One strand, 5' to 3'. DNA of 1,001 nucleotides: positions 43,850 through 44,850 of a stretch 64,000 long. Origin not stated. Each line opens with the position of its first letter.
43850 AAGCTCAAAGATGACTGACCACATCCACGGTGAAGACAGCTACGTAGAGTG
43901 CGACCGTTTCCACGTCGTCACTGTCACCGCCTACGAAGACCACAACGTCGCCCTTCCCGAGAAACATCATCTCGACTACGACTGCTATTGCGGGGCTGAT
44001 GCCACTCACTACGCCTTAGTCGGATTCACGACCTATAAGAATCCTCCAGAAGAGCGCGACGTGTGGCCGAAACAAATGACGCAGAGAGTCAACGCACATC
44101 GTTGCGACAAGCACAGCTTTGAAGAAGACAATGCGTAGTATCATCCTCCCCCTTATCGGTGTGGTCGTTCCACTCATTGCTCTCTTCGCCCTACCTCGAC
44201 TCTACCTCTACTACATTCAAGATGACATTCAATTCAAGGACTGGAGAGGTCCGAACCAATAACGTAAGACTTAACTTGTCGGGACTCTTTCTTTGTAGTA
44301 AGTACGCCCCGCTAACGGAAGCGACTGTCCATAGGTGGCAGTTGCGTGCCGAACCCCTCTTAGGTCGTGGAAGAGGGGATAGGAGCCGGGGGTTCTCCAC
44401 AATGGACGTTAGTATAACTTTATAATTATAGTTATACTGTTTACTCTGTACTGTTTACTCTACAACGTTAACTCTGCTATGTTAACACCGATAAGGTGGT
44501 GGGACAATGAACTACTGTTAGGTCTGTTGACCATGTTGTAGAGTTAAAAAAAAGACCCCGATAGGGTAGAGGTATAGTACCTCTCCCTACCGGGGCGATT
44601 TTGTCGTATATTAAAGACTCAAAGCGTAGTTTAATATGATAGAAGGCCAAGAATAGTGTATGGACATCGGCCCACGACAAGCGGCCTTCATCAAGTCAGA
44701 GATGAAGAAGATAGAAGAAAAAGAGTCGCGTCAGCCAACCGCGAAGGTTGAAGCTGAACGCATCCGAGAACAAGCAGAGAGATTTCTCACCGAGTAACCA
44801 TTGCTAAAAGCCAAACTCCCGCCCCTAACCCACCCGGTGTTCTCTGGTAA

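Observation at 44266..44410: Paralogous structured small RNA (copy 2) with its own promoter box; stems covary with copy 1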

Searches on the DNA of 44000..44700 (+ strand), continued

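Call 72: search_with_rna_model(model_id=R1, sources=[L152, L153, L154, L155, L156, L157, L158], max_evalue=5, filters=off, show_alignments=8)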
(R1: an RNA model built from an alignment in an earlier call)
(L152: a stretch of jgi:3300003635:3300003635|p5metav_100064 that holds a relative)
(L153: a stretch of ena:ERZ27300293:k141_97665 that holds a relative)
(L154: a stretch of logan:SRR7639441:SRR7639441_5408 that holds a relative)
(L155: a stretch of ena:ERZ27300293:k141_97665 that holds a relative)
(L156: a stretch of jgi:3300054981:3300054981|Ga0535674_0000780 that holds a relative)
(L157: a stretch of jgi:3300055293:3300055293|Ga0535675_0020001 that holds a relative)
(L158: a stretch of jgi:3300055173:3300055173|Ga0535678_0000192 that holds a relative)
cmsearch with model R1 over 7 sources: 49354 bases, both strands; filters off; matches with E-value up to 5: 6.
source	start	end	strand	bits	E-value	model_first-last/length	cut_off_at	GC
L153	3643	3751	+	62.3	8e-13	1-116/116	no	0.64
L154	3643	3751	+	62.3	8e-13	1-116/116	no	0.64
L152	3646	3754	+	46.7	3.9e-09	1-116/116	no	0.61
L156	2547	2613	+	8.2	4.9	1-116/116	no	0.55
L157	752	818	+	8.2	4.9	1-116/116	no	0.55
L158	2547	2613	+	8.2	4.9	1-116/116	no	0.55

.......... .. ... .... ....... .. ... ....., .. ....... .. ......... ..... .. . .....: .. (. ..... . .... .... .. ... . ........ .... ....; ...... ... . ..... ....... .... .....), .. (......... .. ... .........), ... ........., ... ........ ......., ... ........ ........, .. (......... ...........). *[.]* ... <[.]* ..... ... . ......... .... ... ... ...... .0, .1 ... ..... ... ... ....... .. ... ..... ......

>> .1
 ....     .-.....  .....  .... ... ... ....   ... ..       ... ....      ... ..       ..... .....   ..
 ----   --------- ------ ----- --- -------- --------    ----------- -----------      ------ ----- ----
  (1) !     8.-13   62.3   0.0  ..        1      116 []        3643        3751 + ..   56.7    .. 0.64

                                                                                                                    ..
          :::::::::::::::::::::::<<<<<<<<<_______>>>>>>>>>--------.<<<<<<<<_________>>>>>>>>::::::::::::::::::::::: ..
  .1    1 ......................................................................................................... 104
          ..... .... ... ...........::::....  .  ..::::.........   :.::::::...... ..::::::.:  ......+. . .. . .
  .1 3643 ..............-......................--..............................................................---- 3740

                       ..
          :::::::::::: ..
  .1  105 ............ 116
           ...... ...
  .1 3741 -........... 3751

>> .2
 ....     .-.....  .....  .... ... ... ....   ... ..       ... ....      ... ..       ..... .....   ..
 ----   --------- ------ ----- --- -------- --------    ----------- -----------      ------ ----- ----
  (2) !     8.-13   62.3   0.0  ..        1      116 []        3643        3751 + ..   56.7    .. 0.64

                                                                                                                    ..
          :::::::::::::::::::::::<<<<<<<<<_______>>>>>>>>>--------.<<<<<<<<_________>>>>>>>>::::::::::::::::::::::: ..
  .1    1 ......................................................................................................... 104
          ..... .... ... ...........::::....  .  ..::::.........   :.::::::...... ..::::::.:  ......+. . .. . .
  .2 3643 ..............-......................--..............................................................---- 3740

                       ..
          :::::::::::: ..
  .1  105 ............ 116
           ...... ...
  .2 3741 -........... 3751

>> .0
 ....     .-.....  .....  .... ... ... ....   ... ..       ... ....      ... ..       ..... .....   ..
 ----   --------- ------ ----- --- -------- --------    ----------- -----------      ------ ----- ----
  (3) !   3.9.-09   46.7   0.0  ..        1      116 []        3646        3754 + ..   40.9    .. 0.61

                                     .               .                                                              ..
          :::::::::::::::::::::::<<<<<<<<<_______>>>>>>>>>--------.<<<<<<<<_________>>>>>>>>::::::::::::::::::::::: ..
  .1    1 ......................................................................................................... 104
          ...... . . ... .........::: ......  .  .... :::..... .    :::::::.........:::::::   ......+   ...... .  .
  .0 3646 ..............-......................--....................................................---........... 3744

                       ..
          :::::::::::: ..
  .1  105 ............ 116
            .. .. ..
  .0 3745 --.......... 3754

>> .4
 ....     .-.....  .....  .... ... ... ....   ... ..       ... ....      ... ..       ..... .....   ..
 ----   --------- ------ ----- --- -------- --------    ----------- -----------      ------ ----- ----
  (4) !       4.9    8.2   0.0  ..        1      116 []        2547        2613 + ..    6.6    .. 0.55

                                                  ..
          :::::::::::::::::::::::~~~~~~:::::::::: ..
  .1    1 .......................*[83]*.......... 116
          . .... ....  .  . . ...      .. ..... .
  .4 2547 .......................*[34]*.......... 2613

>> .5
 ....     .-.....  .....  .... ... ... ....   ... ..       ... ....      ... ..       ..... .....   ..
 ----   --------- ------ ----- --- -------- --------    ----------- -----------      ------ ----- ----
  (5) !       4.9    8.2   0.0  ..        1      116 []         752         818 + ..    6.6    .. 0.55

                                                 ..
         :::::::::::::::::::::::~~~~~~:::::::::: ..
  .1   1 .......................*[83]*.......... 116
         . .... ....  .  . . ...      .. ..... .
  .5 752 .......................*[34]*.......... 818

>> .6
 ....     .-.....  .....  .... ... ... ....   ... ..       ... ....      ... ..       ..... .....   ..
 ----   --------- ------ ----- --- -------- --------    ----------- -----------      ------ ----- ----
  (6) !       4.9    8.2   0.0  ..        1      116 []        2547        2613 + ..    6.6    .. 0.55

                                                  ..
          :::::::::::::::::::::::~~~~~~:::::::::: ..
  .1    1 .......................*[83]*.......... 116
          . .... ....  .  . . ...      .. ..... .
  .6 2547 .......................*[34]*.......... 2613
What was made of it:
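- Tried and rejected: A virus with RtcB plus RNA ligase (L155) has no RNA there (call 72).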

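Call 73: search_with_rna_model(model_id=R1, sources=[window, L125, L135, L137, L139, L144, L146, L148, L152, L153], max_evalue=0.001, make_alignment=true)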
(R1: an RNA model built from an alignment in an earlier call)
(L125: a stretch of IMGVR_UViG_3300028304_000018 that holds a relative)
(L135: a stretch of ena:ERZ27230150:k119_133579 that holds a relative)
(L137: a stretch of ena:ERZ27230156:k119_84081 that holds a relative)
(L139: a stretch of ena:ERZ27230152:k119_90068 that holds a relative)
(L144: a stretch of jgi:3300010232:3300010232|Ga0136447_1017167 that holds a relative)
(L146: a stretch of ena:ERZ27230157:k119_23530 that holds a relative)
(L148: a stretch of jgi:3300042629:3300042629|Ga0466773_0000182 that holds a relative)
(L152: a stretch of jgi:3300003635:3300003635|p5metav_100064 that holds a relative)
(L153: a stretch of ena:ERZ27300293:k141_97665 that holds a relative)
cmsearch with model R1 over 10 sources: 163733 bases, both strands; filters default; matches with E-value up to 0.001: 11.
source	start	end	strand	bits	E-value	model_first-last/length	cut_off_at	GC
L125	190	305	+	150.8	3.2e-33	1-116/116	no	0.56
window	44298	44410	+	144.9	7.8e-32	1-116/116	no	0.59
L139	11231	11347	+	131.6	1.1e-28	1-116/116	no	0.55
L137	11515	11630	+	131.3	1.3e-28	1-116/116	no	0.58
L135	11231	11346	+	127.4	1.1e-27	1-116/116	no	0.55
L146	4695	4808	+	68.9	7.4e-14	1-116/116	no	0.66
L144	2715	2828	+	68.8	8e-14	1-116/116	no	0.63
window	22960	23073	-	67.3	1.8e-13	1-116/116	no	0.63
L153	3643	3751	+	62.3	2.6e-12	1-116/116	no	0.64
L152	3646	3754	+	46.7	1.3e-08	1-116/116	no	0.61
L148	5618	5730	+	31.6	4.8e-05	1-116/116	no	0.55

Alignment A4: 11 matches aligned to the model, 121 columns, each read 5' to 3' on its own strand. Consensus structure (alignment columns), stored with it:
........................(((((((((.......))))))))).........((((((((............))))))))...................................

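Call 85: search_with_rna_model(model_id=R1, sources=[L159, L160, L161, L162, L163, L164, L165, L166, L167, L168, L169, L170, L171, L172, L173, L174, L175], max_evalue=1, show_alignments=6)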
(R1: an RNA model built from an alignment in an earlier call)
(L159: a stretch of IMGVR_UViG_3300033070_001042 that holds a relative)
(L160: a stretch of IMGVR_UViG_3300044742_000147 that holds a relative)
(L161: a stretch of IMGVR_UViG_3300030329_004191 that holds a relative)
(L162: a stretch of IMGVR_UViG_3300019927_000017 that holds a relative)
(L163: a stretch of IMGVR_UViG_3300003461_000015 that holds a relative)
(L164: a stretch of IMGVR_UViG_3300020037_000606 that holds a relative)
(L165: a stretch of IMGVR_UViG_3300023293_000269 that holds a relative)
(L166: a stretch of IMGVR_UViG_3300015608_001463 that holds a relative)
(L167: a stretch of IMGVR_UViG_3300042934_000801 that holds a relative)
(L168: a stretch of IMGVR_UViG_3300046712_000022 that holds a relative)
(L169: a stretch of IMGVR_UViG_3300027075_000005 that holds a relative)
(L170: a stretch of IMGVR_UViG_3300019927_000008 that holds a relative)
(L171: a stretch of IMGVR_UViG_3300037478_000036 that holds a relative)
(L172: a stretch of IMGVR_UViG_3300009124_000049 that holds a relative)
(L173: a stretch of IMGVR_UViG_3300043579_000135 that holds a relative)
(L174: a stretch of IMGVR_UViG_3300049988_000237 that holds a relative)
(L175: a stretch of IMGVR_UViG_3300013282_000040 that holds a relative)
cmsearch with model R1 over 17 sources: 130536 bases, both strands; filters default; matches with E-value up to 1: 3.
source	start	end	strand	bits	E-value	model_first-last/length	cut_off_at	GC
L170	8119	8236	-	70.9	2e-14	1-116/116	no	0.57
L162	1833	1940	+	44.3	3.9e-08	1-116/116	no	0.62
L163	5825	5858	+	16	0.19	1-116/116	no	0.5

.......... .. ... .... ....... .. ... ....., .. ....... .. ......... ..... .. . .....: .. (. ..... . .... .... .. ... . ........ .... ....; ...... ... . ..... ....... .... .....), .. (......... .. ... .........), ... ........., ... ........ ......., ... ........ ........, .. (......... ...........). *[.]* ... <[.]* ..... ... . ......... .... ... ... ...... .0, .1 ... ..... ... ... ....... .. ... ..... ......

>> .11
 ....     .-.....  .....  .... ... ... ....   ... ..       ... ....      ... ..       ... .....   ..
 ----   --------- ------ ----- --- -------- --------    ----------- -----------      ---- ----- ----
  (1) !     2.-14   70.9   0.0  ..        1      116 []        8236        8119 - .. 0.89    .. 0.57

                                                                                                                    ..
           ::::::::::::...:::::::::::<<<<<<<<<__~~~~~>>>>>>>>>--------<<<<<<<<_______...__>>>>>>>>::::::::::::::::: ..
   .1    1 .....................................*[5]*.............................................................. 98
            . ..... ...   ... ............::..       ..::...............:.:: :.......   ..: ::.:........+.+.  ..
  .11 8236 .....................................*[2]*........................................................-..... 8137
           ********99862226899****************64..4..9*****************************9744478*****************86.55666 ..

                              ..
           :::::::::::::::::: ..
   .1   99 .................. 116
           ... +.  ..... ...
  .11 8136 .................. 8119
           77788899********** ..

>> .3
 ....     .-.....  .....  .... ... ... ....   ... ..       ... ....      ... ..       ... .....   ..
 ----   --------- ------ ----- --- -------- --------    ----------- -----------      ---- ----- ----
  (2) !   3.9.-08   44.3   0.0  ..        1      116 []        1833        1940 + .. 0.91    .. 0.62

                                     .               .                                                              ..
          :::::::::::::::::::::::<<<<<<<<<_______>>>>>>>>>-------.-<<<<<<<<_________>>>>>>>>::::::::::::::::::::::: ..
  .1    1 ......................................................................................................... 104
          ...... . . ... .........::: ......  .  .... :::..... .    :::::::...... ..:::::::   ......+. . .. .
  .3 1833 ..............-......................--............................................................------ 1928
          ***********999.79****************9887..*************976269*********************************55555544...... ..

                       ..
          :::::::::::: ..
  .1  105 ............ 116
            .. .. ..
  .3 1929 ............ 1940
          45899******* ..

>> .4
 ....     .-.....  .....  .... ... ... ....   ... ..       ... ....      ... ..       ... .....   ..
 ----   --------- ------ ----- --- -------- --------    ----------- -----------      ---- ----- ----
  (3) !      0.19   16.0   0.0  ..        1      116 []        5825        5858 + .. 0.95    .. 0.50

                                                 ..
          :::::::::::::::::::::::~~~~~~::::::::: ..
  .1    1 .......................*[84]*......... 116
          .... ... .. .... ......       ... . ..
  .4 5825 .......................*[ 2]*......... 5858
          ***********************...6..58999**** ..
